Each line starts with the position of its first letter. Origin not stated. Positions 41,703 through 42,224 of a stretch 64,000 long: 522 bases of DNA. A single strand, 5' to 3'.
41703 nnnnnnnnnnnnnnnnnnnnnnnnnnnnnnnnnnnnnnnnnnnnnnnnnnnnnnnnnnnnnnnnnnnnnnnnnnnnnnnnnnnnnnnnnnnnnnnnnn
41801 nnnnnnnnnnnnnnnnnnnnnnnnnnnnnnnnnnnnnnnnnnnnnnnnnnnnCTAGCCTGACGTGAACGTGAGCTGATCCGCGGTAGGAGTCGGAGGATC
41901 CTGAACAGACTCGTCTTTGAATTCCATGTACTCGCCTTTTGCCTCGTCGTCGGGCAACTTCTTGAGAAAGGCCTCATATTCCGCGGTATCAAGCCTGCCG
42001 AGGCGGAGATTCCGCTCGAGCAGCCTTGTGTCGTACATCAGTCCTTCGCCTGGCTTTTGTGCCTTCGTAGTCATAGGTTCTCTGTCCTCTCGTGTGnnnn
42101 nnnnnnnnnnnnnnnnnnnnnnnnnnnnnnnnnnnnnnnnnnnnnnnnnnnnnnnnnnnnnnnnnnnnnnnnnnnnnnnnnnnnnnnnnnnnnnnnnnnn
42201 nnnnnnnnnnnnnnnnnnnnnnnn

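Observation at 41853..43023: Non-canonical c-di-AMP cyclase candidate (DAC domain with novel N-terminal domain) plus small downstream ORF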

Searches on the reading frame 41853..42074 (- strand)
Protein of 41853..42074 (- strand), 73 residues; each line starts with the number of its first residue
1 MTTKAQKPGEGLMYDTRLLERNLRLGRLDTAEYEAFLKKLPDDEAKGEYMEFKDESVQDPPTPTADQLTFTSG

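Call 3: search_protein_families(library=pfam, proteins=[window:41853-42074:-], max_evalue=1)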
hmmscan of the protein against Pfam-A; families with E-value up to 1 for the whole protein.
window:41853-42074:- (73 aa): 0 families

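Call 4: search_protein_families(library=ncbifam, proteins=[window:41853-42074:-], max_evalue=1)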
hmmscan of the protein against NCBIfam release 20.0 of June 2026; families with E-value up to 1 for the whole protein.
window:41853-42074:- (73 aa): 0 families

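Call 52: find_homologous_proteins(query=A5, max_evalue=0.001)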
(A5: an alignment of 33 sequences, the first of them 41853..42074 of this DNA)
Query A5 (33 sequences) (73 aa, profile of the alignment): 118 proteins with E <= 0.001 among 1460 candidates.
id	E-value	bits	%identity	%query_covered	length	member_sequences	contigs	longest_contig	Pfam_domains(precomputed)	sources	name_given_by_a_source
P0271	1.5e-20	91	33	82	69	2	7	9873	-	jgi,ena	-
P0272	3.3e-20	90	32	97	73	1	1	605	-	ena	-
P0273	5.0e-20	89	42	100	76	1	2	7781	-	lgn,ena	-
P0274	3.2e-19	87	100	100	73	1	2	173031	-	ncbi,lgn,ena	-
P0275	2.4e-18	84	-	-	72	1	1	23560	-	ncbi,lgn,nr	ncbi:MAG: hypothetical protein Q7T03_01885 [Deltaproteobacteria bacterium]|nr:hypothetical protein [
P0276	1.8e-17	81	35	63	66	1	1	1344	-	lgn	-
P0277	2.4e-17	81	-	-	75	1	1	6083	-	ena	-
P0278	2.6e-17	81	37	81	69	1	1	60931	-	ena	-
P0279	3.2e-17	80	52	45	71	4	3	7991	-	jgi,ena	-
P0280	3.4e-17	80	29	89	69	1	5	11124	-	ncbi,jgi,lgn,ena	-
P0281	4.5e-17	80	38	62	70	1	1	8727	-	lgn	-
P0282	1.0e-16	79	38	58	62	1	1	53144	-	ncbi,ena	-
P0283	1.2e-16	78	38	63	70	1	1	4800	-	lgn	-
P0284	2.0e-16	78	35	85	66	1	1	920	-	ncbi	-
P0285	2.1e-16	78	42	68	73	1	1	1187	-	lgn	-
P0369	3.2e-10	58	50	41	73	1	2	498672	-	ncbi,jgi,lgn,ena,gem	-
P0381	2.3e-8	52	27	51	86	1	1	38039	-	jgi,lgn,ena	jgi:hypothetical protein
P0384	4.6e-8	51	40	48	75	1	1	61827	-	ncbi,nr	ncbi:MAG: hypothetical protein HQM15_07000 [Deltaproteobacteria bacterium]|nr:hypothetical protein [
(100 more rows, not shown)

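Call 53: search_protein_families(library=pfam, alignment_id=A5, max_evalue=1)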
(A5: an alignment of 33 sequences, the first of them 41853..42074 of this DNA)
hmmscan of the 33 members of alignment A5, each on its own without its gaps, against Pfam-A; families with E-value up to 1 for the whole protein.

A. member 1, window:41853-42074:- (73 aa): 0 families

B. families by the number of members that match (of 33 scanned): 24 families
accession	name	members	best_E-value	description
PF07325.16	Curto_V2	1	0.00019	Curtovirus V2 protein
PF22248.1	ERMP1_C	1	0.0036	Endoplasmic reticulum metallopeptidase 1, C-terminal domain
PF25097.1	ARM_Cnot1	1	0.0077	Cnot1 ARM repeat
PF03874.21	RNA_pol_Rpb4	1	0.012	RNA polymerase Rpb4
PF02216.22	B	1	0.022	B domain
PF10921.13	DUF2710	1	0.024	Protein of unknown function (DUF2710)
PF05120.17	GvpG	1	0.024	Gas vesicle protein G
PF16958.10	PRP9_N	1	0.039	Pre-mRNA-splicing factor PRP9 N-terminus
PF13405.12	EF-hand_6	1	0.043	EF-hand domain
PF11831.13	Myb_Cef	1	0.045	pre-mRNA splicing factor component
PF23630.1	Death_TNFRSF11B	1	0.048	Tumor Necrosis Factor Receptor Superfamily Member 11B death domain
PF21636.2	PPP1R21_C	1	0.06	Protein phosphatase 1 regulatory subunit 21, C-terminal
PF15739.10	TSNAXIP1_N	1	0.069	Translin-associated factor X-interacting N-terminus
PF13499.12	EF-hand_7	1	0.074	EF-hand domain pair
PF20883.3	Kbp-5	1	0.075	KNL (Kinetochore null) Binding Protein 5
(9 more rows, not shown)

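Call 54: find_encoding_contigs(protein=P0369, flank=4000, max_places=1)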
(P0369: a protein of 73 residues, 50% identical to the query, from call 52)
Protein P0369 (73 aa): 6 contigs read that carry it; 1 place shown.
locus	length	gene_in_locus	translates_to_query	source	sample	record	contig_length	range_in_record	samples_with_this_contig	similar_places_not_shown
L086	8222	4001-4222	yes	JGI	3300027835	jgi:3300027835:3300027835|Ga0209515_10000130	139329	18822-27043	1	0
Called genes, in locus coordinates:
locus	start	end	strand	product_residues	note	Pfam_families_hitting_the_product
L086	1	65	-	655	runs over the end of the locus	PF13185:GAF_2, PF00512:HisKA, PF02518:HATPase_c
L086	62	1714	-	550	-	PF11412:DsbD_N, PF02683:DsbD_TM, PF13386:DsbD_2, PF00085:Thioredoxin, PF13098:Thioredoxin_2, PF13899:Thioredoxin_7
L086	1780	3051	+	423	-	PF02812:ELFV_dehydrog_N, PF00208:ELFV_dehydrog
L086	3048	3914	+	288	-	PF02457:DAC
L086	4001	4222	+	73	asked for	-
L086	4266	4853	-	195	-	PF01551:Peptidase_M23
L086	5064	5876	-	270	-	PF03631:Virul_fac_BrkB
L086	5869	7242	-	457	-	PF00005:ABC_tran (faint), PF00009:GTP_EFTU, PF01926:MMR_HSR1, PF02421:FeoB_N, PF00009:GTP_EFTU, PF01926:MMR_HSR1, PF02421:FeoB_N, PF14714:KH_dom-like, +9 more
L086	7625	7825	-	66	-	-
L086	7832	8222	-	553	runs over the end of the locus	PF13517:FG-GAP_3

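Call 55: find_encoding_contigs(protein=P0384, flank=4000, max_places=1)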
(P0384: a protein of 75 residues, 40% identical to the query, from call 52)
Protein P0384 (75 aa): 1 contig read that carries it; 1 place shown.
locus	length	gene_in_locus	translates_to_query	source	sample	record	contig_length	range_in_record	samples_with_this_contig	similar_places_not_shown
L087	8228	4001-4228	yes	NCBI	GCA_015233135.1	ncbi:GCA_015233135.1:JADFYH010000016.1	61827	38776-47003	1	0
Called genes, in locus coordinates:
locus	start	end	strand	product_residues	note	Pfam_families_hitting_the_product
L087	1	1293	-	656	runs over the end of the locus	PF01590:GAF (weak), PF13185:GAF_2, PF13492:GAF_3 (weak), PF00512:HisKA, PF02518:HATPase_c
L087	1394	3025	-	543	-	PF11412:DsbD_N, PF02683:DsbD_TM, PF13386:DsbD_2, PF00085:Thioredoxin, PF13098:Thioredoxin_2, PF13899:Thioredoxin_7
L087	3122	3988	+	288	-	PF02457:DAC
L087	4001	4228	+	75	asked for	-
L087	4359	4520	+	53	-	-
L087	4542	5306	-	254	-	-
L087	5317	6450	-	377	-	PF00072:Response_reg, PF00512:HisKA, PF02518:HATPase_c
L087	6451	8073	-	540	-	PF00072:Response_reg, PF00512:HisKA, PF02518:HATPase_c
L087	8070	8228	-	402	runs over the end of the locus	PF00989:PAS, PF08448:PAS_4, PF13426:PAS_9, PF00512:HisKA, PF02518:HATPase_c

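Call 56: find_encoding_contigs(protein=P0381, flank=4000, max_places=1)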
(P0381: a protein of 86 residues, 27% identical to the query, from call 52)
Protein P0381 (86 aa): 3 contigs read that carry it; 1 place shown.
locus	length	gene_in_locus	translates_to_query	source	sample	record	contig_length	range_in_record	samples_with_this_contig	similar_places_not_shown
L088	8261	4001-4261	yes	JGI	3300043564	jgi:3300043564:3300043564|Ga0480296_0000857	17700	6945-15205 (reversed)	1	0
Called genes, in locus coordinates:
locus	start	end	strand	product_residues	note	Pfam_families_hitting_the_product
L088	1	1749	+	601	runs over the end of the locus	-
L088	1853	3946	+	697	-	PF06480:FtsH_ext, PF06068:TIP49 (weak), PF00004:AAA, PF17862:AAA_lid_3, PF01434:Peptidase_M41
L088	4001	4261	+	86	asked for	-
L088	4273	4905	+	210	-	PF02666:PS_Dcarbxylase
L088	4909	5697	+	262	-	PF01066:CDP-OH_P_transf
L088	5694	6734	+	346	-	PF01118:Semialdhyde_dh, PF02774:Semialdhyde_dhC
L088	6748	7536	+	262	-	PF01416:PseudoU_synth_1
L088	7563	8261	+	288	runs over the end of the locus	-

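Call 74: search_protein_families(library=padloc, proteins=[window:41853-42074:-], max_evalue=0.01)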
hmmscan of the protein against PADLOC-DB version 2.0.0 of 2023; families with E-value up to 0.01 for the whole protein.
window:41853-42074:- (73 aa): 0 families
